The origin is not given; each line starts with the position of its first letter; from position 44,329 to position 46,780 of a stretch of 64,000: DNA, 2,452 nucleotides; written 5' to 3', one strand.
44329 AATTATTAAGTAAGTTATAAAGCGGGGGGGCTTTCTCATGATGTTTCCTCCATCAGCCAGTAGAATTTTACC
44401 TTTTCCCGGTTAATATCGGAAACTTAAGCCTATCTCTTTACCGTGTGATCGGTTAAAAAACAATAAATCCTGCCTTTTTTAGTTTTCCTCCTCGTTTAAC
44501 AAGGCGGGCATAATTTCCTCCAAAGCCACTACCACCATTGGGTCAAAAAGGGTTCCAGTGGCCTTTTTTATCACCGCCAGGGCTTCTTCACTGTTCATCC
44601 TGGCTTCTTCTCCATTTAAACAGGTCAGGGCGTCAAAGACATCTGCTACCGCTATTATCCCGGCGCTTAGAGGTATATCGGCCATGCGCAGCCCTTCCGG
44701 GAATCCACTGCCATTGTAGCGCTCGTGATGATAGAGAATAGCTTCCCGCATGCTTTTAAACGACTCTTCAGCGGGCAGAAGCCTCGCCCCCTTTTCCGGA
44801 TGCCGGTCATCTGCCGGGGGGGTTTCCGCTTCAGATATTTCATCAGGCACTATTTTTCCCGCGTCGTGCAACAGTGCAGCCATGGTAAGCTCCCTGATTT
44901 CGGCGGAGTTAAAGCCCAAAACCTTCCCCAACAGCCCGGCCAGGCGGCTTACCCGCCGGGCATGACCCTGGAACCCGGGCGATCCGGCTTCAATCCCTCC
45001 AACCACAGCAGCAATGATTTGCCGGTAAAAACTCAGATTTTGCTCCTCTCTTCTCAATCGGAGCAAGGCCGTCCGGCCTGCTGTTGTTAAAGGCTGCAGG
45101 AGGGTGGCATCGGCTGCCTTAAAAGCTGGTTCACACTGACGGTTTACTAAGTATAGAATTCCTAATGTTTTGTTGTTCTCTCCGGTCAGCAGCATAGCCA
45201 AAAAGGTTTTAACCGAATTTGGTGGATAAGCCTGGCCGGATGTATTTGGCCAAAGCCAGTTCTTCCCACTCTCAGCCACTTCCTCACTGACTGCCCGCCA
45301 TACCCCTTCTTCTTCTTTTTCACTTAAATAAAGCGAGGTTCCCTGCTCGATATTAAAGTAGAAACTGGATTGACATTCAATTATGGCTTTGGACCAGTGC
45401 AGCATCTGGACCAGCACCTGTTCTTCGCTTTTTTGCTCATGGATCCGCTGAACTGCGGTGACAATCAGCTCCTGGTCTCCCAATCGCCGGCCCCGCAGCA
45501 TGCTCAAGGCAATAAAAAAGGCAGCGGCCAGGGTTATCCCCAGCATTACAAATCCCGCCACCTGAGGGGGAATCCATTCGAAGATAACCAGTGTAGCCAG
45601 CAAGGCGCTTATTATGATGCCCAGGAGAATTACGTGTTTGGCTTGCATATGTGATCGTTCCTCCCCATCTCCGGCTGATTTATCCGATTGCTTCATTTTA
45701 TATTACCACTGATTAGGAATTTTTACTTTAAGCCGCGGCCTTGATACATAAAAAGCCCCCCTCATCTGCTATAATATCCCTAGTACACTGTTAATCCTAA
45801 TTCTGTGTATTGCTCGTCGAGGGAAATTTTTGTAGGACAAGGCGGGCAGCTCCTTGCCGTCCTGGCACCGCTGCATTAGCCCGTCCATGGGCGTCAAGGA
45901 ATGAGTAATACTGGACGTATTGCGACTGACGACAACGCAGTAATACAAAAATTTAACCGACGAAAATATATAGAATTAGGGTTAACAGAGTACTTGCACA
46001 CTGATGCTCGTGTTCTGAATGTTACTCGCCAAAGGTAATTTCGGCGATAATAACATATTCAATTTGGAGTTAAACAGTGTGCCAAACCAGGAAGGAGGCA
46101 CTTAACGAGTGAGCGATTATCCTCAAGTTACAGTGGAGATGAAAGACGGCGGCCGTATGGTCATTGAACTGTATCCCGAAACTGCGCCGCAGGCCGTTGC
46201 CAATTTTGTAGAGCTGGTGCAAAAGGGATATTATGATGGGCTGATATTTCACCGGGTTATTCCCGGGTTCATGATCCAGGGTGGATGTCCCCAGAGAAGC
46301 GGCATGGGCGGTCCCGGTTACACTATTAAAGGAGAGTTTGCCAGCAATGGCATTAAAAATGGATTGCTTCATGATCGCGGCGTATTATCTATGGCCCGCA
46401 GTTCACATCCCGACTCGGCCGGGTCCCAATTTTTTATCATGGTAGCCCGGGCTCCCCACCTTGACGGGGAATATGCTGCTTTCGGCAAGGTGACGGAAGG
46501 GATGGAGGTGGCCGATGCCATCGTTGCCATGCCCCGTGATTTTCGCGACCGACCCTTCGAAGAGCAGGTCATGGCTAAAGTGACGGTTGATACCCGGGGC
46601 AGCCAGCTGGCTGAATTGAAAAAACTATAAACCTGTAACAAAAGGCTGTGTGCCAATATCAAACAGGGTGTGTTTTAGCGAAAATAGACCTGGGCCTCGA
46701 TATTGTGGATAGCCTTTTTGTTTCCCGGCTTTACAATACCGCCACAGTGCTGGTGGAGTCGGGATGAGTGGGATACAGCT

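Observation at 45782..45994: Unrecognised ~200-bp MITE-like palindromic element family, five copies in 64 kb, all intergenic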

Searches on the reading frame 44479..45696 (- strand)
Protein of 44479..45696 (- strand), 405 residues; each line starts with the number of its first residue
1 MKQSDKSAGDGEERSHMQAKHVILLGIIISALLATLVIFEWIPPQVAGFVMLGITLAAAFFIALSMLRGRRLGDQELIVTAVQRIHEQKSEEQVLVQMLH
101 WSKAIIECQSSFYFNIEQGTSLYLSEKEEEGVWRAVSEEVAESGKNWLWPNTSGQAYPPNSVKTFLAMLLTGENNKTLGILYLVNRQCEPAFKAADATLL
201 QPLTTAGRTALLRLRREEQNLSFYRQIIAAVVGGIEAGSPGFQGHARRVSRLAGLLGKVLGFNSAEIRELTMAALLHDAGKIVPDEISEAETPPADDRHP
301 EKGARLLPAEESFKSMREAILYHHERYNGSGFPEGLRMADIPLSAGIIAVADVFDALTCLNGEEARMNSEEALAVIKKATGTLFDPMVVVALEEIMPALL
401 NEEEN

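Call 76: search_protein_families(library=pfam, proteins=[window:44479-45696:-], max_evalue=0.00001)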
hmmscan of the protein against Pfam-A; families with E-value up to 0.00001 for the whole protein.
window:44479-45696:- (405 aa): 2 families
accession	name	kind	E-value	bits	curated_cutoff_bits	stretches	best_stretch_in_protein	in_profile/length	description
PF13487.12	HD_5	-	6.2e-30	104.6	27.2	1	238-388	10-170/170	HD domain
PF01966.28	HD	-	5.8e-17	62.5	22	1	244-356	3-115/116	HD domain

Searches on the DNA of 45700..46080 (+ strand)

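Call 11: search_rna_families(source=window, start=45700, end=46080, threshold=evalue, max_evalue=10)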
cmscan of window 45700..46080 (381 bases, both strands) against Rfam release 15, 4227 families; matches with E-value up to 10: 0.
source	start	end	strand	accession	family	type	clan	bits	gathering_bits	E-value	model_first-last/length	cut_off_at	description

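Call 12: search_dna_similar(query=window:45782-45994:+, collection=plasmids, mode=distant, max_evalue=0.001)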
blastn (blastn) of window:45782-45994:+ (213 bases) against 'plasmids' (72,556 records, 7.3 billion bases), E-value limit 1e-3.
No match.

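Call 13: search_dna_similar(query=window:45782-45994:+, collection=phages, mode=distant, max_evalue=0.001)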
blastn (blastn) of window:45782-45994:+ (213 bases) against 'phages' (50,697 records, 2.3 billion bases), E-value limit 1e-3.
No match.

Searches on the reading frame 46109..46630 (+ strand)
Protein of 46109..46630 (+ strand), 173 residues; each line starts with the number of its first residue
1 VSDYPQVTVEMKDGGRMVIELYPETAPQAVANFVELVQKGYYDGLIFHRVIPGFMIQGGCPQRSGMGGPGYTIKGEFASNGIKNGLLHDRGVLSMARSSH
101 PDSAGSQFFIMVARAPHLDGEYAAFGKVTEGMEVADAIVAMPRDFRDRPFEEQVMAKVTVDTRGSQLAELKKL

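Call 15: find_encoding_contigs(protein=window:46109-46630:+, flank=10000, max_places=10)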
Protein window:46109-46630:+ (173 aa): no gene with exactly this product is on record in the collection.

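Call 17: find_encoding_contigs(protein=window:46109-46627:+, flank=10000, max_places=10)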
Protein seq(173 aa) (173 aa): no gene with exactly this product is on record in the collection.

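Call 76: search_protein_families(library=pfam, proteins=[window:46109-46630:+], max_evalue=0.00001)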
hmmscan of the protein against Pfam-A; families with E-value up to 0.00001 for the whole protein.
window:46109-46630:+ (173 aa): 1 family
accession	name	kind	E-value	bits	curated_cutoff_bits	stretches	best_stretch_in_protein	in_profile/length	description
PF00160.26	Pro_isomerase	-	7.7e-49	166.4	21.7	1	7-160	2-159/159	Cyclophilin type peptidyl-prolyl cis-trans isomerase/CLD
